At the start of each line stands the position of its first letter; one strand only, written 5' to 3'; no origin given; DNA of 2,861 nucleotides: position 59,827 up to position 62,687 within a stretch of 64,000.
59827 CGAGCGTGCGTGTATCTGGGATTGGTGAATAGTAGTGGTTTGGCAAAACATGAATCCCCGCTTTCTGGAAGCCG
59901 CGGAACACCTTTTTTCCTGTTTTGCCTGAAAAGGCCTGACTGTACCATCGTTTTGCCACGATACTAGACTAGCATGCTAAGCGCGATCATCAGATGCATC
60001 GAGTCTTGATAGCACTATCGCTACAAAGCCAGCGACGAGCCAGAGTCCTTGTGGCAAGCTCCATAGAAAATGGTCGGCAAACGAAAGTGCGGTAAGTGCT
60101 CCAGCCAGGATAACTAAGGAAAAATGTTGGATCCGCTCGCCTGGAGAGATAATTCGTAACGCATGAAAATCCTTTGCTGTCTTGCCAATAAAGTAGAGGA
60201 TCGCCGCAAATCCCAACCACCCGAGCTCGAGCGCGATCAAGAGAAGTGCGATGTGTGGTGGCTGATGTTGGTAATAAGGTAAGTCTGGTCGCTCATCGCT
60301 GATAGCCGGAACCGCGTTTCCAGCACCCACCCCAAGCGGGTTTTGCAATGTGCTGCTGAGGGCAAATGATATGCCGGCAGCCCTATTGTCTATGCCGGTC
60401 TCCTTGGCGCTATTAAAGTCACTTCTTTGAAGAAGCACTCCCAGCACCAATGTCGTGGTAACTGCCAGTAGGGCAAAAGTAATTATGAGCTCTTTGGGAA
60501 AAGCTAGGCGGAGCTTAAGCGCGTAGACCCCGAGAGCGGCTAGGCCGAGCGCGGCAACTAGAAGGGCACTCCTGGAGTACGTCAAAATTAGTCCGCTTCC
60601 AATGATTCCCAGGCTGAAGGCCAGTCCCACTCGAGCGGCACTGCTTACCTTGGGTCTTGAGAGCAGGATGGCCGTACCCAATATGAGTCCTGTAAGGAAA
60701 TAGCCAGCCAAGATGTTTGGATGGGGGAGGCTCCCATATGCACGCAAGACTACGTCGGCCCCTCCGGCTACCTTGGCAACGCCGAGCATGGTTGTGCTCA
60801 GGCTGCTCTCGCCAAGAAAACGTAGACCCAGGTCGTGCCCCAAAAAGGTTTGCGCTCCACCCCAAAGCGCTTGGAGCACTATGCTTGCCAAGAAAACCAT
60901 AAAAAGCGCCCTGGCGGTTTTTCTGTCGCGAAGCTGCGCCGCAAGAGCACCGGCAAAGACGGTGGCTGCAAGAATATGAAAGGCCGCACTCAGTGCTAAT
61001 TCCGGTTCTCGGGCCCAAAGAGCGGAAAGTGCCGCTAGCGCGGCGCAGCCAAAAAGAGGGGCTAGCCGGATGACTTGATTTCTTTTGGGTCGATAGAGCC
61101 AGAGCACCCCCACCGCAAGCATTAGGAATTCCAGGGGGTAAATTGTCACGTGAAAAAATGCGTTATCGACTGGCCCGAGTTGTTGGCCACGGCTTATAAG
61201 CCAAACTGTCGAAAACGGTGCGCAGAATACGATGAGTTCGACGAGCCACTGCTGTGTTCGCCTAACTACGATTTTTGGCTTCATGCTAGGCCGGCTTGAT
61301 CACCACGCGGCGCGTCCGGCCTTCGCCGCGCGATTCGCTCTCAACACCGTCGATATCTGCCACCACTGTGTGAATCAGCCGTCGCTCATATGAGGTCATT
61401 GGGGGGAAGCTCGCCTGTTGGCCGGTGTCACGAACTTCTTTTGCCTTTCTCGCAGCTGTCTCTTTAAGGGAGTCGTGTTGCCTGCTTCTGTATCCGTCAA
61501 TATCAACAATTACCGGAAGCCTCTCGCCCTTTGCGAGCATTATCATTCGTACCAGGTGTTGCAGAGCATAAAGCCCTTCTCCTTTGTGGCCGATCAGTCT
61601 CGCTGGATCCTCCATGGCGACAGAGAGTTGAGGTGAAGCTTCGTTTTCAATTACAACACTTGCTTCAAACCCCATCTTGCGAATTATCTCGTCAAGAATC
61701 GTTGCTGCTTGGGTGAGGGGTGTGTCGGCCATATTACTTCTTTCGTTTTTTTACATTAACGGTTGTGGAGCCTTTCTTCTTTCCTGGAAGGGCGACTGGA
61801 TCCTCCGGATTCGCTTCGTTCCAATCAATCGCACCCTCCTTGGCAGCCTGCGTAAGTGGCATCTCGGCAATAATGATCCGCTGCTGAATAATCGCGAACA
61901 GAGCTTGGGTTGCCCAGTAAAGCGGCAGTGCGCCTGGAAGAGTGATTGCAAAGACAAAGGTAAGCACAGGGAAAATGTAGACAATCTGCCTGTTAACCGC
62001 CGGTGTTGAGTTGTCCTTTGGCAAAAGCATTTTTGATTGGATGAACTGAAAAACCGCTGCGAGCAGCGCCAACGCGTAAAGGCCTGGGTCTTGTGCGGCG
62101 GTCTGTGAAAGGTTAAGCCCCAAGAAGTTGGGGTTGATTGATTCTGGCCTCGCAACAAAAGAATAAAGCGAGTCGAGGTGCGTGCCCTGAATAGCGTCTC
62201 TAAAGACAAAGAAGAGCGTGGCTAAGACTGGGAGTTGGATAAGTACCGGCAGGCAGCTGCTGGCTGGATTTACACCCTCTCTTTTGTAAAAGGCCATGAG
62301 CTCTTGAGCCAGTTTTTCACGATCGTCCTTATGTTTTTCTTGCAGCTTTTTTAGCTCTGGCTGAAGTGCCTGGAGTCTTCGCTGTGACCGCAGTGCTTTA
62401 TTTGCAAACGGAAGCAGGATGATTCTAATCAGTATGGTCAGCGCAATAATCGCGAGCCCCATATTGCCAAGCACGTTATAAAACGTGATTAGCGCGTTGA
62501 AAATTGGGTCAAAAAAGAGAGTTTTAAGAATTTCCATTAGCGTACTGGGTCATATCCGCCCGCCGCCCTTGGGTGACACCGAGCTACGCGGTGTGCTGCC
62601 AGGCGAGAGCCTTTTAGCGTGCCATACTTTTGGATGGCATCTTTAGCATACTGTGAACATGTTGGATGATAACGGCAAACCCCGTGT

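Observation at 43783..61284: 17.5-kb rhamnose-glycan locus with three Wzy_C (O-antigen ligase / O-oligosaccharyltransferase family) paralogs and no flippase or initiating transferase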

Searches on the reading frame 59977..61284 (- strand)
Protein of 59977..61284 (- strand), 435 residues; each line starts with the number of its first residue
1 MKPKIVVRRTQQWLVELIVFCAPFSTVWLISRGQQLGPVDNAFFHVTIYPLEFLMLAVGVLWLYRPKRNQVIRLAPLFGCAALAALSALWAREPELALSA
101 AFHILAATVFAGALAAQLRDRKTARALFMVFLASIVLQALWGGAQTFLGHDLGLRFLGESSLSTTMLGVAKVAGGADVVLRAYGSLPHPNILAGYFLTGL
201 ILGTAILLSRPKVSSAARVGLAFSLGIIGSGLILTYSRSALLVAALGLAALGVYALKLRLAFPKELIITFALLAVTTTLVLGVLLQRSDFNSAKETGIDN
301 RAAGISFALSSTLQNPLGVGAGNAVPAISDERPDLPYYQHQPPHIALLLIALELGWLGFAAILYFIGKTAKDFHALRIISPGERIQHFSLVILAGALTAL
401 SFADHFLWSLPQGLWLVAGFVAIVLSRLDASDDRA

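Call 3: search_protein_families(library=pfam, proteins=[window:59977-61284:-], max_evalue=0.01)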
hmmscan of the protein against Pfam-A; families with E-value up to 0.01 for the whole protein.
window:59977-61284:- (435 aa): 1 family
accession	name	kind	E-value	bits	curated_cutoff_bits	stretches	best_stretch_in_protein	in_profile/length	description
PF04932.20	Wzy_C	-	3e-14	53.5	31.7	1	225-362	3-148/149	O-Antigen ligase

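Call 21: search_protein_families(library=ncbifam, proteins=[window:59977-61284:-], max_evalue=0.1)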
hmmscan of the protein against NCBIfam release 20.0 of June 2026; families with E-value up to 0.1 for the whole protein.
window:59977-61284:- (435 aa): 0 families

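Call 23: search_solved_structures(query=window:59977-61284:-, max_evalue=10)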
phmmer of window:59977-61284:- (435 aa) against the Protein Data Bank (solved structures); distinct sequences matched with E-value up to 10: 0.

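Call 26: search_protein_families(library=pfam, proteins=[window:59977-61284:-], max_evalue=5)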
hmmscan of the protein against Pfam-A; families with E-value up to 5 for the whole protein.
window:59977-61284:- (435 aa): 1 family
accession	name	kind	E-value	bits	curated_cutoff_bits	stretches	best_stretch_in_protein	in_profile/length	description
PF04932.20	Wzy_C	-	3e-14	53.5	31.7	1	225-362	3-148/149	O-Antigen ligase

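Call 27: find_homologous_proteins(query=window:59977-61284:-, max_evalue=0.00001)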
Query window:59977-61284:- (435 aa): 25 proteins with E <= 0.00001 among 8000 candidates.
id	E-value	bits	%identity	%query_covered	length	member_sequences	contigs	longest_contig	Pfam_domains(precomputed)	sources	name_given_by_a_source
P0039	1.1e-149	518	60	97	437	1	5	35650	PF04932.21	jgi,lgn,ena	jgi:hypothetical protein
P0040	3.7e-69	252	43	96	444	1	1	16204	PF04932.21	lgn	-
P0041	2.6e-67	246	39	95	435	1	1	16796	PF04932.21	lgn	-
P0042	4.2e-64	236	40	97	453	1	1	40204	PF04932.21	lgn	-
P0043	9.9e-62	228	39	94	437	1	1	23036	PF04932.21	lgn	-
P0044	9.1e-61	225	38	96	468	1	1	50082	PF04932.21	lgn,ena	-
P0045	3.7e-55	206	36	96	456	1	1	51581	PF04932.21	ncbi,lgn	-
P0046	5.4e-54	202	36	93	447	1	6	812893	PF04932.21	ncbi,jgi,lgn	ncbi:MAG TPA: O-antigen ligase family protein [Patescibacteria group bacterium]|jgi:uncharacterized 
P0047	2.5e-23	101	31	95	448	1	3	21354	PF04932.21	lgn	-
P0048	9.8e-21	93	31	75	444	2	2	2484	PF04932.21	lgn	-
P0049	3.1e-18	85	30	72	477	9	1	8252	PF04932.21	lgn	-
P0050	4.2e-16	78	26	94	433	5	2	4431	PF04932.21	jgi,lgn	jgi:hypothetical protein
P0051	1.6e-15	76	27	96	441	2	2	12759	PF04932.21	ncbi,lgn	-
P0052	3.0e-15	75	30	69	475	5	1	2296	PF04932.21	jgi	-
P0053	2.5e-14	72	32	85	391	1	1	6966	PF04932.21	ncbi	-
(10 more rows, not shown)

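Call 28: find_encoding_contigs(protein=P0046, flank=10000, max_places=1)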
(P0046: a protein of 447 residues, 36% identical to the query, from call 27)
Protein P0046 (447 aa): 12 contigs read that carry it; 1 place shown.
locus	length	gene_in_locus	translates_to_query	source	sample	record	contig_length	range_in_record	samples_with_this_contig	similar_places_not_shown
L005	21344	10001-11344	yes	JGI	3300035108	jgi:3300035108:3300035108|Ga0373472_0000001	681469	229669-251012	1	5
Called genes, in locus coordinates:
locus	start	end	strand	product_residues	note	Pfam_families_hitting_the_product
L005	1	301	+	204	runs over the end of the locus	-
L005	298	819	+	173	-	-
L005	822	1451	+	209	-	-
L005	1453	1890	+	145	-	-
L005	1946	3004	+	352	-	PF13406:SLT_2 (weak)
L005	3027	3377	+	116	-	PF06153:CdAMP_rec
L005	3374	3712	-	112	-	PF05258:DciA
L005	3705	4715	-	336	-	PF02463:SMC_N, PF13304:AAA_21 (weak)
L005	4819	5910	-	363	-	PF00712:DNA_pol3_beta, PF02767:DNA_pol3_beta_2, PF02768:DNA_pol3_beta_3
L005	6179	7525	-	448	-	PF11638:DnaA_N, PF00308:Bac_DnaA, PF01637:ATPase_2, PF01695:IstB_IS21, PF00004:AAA, PF13173:AAA_14 (weak), PF13401:AAA_22 (faint), PF08299:Bac_DnaA_C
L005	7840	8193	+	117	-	PF00825:Ribonuclease_P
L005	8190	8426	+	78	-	PF01809:YidD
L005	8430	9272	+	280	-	PF02096:60KD_IMP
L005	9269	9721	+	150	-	PF13083:KH_KhpA-B (weak), PF01424:R3H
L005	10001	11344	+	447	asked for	PF04932:Wzy_C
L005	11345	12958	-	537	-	PF02322:Cyt_bd_oxida_II (weak)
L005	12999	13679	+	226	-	PF13489:Methyltransf_23, PF08241:Methyltransf_11, PF13649:Methyltransf_25 (faint)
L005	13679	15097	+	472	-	PF01943:Polysacc_synt, PF13440:Polysacc_synt_3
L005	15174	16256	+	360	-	PF13439:Glyco_transf_4 (faint), PF13579:Glyco_trans_4_4 (faint), PF00534:Glycos_transf_1, PF13692:Glyco_trans_1_4, PF13524:Glyco_trans_1_2 (weak)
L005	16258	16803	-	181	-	PF13489:Methyltransf_23, PF08241:Methyltransf_11, PF08242:Methyltransf_12 (faint)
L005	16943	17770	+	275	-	PF03706:LPG_synthase_TM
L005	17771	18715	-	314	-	PF00535:Glycos_transf_2, PF13641:Glyco_tranf_2_3 (weak)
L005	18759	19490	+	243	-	PF00483:NTP_transferase, PF12804:NTP_transf_3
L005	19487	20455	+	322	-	PF00535:Glycos_transf_2, PF10111:Glyco_tranf_2_2 (faint), PF13641:Glyco_tranf_2_3, PF13632:Glyco_trans_2_3 (faint)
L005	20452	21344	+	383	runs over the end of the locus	PF13439:Glyco_transf_4, PF13579:Glyco_trans_4_4 (weak), PF20706:GT4-conflict, PF00534:Glycos_transf_1, PF13692:Glyco_trans_1_4, PF13524:Glyco_trans_1_2 (weak)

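Call 29: find_encoding_contigs(protein=P0039, flank=10000, max_places=1)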
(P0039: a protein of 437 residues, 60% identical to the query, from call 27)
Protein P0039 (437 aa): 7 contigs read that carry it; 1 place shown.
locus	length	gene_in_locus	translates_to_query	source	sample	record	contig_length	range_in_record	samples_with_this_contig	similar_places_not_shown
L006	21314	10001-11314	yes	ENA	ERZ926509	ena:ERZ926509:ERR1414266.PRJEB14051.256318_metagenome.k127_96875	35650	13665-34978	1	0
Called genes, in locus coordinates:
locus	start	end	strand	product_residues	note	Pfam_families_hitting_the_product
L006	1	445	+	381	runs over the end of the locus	PF13472:Lipase_GDSL_2 (weak)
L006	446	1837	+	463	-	-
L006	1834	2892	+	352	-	PF01464:SLT, PF13406:SLT_2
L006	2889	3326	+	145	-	-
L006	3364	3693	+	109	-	PF06153:CdAMP_rec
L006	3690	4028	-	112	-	PF05258:DciA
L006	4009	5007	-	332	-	PF02463:SMC_N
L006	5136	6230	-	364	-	PF00712:DNA_pol3_beta, PF02767:DNA_pol3_beta_2, PF02768:DNA_pol3_beta_3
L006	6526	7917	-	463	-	PF11638:DnaA_N, PF13401:AAA_22 (faint), PF00308:Bac_DnaA, PF13191:AAA_16 (faint), PF01637:ATPase_2 (weak), PF01695:IstB_IS21, PF00004:AAA, PF08299:Bac_DnaA_C, +1 more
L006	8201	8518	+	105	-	PF00825:Ribonuclease_P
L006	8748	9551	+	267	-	PF02096:60KD_IMP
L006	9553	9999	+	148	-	PF13083:KH_KhpA-B (weak), PF01424:R3H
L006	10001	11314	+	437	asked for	PF04932:Wzy_C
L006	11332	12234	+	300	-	PF13578:Methyltransf_24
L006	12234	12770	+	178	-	PF00908:dTDP_sugar_isom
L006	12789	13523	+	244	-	PF00483:NTP_transferase, PF12804:NTP_transf_3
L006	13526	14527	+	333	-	PF01073:3Beta_HSD, PF01370:Epimerase, PF02719:Polysacc_synt_2, PF04321:RmlD_sub_bind, PF05368:NmrA, PF07993:NAD_binding_4, PF16363:GDP_Man_Dehyd, PF13460:NAD_binding_10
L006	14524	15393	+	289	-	PF01370:Epimerase, PF04321:RmlD_sub_bind, PF01073:3Beta_HSD (weak), PF02719:Polysacc_synt_2, PF16363:GDP_Man_Dehyd, PF07993:NAD_binding_4 (weak)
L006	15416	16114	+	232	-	PF13489:Methyltransf_23, PF07021:MetW, PF13847:Methyltransf_31, PF08241:Methyltransf_11, PF08242:Methyltransf_12, PF13649:Methyltransf_25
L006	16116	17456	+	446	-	PF00534:Glycos_transf_1, PF13692:Glyco_trans_1_4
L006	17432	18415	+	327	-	PF00535:Glycos_transf_2, PF10111:Glyco_tranf_2_2 (weak), PF13641:Glyco_tranf_2_3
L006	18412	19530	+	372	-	PF00534:Glycos_transf_1, PF13692:Glyco_trans_1_4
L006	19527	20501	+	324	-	PF00535:Glycos_transf_2, PF13641:Glyco_tranf_2_3, PF13632:Glyco_trans_2_3 (faint)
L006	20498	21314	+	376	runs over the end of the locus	PF13439:Glyco_transf_4 (weak), PF20706:GT4-conflict, PF00534:Glycos_transf_1, PF13692:Glyco_trans_1_4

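Call 46: search_solved_structures(query=A3, max_evalue=10, show_alignments=2)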
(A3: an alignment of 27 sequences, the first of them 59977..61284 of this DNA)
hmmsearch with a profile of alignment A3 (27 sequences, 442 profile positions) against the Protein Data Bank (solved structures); distinct sequences matched with E-value up to 10: 1.
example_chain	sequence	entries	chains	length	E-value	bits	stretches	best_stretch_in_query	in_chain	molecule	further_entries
7tpg_B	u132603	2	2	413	2.1e-08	36.7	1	201-410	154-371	Putative cell surface polysaccharide polymerase/ligase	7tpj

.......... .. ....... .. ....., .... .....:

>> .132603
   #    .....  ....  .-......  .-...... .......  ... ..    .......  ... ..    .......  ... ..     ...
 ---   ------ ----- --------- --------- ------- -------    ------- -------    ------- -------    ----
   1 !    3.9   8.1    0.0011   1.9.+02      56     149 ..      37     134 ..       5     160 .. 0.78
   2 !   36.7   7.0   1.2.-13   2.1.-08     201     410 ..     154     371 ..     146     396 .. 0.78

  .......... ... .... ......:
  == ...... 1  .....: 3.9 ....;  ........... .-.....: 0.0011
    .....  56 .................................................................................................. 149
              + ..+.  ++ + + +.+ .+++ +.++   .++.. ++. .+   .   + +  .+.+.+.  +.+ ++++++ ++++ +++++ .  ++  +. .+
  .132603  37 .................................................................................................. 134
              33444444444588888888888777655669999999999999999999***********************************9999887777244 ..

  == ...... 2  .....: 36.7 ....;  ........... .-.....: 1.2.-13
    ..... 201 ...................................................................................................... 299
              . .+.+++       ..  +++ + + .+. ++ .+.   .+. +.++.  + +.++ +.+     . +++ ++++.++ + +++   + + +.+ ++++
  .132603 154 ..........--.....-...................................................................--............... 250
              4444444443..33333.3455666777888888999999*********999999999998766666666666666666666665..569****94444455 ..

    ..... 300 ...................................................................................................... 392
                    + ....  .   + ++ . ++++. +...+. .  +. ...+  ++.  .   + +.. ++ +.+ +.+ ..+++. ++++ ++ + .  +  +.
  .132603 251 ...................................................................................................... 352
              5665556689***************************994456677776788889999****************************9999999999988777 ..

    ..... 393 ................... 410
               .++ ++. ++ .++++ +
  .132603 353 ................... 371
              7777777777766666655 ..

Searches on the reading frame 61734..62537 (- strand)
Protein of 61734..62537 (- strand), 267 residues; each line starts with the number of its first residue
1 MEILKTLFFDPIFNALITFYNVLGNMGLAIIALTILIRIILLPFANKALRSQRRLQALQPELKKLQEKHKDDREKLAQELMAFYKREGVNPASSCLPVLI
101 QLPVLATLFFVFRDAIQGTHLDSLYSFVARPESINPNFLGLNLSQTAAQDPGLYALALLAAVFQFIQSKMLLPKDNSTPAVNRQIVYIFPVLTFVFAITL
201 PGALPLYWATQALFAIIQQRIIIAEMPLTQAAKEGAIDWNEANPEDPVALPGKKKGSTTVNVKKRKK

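Call 4: search_protein_families(library=pfam, proteins=[window:61734-62537:-], max_evalue=0.01)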
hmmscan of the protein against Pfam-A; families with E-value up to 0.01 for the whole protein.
window:61734-62537:- (267 aa): 1 family
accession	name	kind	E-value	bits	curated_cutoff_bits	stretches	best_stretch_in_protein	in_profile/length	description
PF02096.25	60KD_IMP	-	5.1e-49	166.8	35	1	26-222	1-161/163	60Kd inner membrane protein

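Call 10: find_encoding_contigs(protein=window:61734-62537:-, flank=10000, max_places=4)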
Protein window:61734-62537:- (267 aa): no gene with exactly this product is on record in the collection.
